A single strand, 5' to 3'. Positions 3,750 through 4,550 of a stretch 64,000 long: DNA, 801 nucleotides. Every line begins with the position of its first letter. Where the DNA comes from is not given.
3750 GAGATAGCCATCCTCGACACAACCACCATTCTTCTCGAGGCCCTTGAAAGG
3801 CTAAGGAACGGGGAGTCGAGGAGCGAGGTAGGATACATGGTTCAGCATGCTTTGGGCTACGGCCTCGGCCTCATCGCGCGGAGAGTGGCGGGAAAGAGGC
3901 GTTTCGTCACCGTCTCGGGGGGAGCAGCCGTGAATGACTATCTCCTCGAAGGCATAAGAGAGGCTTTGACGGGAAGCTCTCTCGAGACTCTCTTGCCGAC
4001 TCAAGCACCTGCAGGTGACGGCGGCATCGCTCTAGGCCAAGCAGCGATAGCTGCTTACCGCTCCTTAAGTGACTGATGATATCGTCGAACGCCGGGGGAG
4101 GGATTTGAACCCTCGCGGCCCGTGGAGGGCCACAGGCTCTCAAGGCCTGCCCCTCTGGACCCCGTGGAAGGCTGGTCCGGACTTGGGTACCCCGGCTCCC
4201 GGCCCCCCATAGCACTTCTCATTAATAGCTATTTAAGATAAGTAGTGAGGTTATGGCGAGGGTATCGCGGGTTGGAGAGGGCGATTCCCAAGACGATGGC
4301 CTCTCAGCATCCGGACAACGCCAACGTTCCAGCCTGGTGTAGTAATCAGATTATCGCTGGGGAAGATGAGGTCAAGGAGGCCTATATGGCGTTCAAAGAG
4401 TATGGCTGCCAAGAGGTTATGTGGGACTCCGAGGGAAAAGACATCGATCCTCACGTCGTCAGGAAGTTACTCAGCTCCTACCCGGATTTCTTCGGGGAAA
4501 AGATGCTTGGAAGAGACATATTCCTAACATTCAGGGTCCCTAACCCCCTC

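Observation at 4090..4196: tRNA-Ser(UGA) carrying an approx. 21-nt intron in the D-arm rather than the anticodon loop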

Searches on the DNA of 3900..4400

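Call 5: search_rna_families(source=window, start=3900, end=4400, threshold=evalue, max_evalue=10, show_alignments=5)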
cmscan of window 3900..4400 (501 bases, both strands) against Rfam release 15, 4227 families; matches with E-value up to 10: 8.
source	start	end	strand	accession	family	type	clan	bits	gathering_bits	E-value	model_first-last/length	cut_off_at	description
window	4091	4196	-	RF01852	tRNA-Sec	Gene; tRNA;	CL00001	31.5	47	0.00021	1-91/91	no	Selenocysteine transfer RNA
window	4053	4183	-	RF02223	sX4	Gene; sRNA;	-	22.4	70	0.012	1-167/167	no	Proteobacterial sRNA sX4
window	4094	4154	+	RF01972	H19_1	Gene; lncRNA;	-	18.6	50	7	1-71/71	no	H19 conserved region 1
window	4093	4135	+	RF04351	Plastid-psbl-rps4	Cis-reg;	-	18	68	0.42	1-53/53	no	Plastid-psbl-rps4 3UTR RNA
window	4091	4137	-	RF01684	mascRNA-menRNA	Gene;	-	17.9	42.5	0.6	1-56/56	no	MALAT1-associated small cytoplasmic RNA/MEN beta RNA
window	4077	4158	-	RF00233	Tymo_tRNA-like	Cis-reg;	-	14.1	40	2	1-84/84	no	Tymovirus/Pomovirus/Furovirus tRNA-like 3' UTR element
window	4319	4364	-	RF00089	SNORD31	Gene; snRNA; snoRNA; CD-box;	CL00053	13.9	40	3.8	1-69/69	no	Small nucleolar RNA SNORD31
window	4107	4139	-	RF02870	ncS035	Gene; sRNA;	-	10.6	79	6.3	120-152/168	no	Burkholderia sRNA 35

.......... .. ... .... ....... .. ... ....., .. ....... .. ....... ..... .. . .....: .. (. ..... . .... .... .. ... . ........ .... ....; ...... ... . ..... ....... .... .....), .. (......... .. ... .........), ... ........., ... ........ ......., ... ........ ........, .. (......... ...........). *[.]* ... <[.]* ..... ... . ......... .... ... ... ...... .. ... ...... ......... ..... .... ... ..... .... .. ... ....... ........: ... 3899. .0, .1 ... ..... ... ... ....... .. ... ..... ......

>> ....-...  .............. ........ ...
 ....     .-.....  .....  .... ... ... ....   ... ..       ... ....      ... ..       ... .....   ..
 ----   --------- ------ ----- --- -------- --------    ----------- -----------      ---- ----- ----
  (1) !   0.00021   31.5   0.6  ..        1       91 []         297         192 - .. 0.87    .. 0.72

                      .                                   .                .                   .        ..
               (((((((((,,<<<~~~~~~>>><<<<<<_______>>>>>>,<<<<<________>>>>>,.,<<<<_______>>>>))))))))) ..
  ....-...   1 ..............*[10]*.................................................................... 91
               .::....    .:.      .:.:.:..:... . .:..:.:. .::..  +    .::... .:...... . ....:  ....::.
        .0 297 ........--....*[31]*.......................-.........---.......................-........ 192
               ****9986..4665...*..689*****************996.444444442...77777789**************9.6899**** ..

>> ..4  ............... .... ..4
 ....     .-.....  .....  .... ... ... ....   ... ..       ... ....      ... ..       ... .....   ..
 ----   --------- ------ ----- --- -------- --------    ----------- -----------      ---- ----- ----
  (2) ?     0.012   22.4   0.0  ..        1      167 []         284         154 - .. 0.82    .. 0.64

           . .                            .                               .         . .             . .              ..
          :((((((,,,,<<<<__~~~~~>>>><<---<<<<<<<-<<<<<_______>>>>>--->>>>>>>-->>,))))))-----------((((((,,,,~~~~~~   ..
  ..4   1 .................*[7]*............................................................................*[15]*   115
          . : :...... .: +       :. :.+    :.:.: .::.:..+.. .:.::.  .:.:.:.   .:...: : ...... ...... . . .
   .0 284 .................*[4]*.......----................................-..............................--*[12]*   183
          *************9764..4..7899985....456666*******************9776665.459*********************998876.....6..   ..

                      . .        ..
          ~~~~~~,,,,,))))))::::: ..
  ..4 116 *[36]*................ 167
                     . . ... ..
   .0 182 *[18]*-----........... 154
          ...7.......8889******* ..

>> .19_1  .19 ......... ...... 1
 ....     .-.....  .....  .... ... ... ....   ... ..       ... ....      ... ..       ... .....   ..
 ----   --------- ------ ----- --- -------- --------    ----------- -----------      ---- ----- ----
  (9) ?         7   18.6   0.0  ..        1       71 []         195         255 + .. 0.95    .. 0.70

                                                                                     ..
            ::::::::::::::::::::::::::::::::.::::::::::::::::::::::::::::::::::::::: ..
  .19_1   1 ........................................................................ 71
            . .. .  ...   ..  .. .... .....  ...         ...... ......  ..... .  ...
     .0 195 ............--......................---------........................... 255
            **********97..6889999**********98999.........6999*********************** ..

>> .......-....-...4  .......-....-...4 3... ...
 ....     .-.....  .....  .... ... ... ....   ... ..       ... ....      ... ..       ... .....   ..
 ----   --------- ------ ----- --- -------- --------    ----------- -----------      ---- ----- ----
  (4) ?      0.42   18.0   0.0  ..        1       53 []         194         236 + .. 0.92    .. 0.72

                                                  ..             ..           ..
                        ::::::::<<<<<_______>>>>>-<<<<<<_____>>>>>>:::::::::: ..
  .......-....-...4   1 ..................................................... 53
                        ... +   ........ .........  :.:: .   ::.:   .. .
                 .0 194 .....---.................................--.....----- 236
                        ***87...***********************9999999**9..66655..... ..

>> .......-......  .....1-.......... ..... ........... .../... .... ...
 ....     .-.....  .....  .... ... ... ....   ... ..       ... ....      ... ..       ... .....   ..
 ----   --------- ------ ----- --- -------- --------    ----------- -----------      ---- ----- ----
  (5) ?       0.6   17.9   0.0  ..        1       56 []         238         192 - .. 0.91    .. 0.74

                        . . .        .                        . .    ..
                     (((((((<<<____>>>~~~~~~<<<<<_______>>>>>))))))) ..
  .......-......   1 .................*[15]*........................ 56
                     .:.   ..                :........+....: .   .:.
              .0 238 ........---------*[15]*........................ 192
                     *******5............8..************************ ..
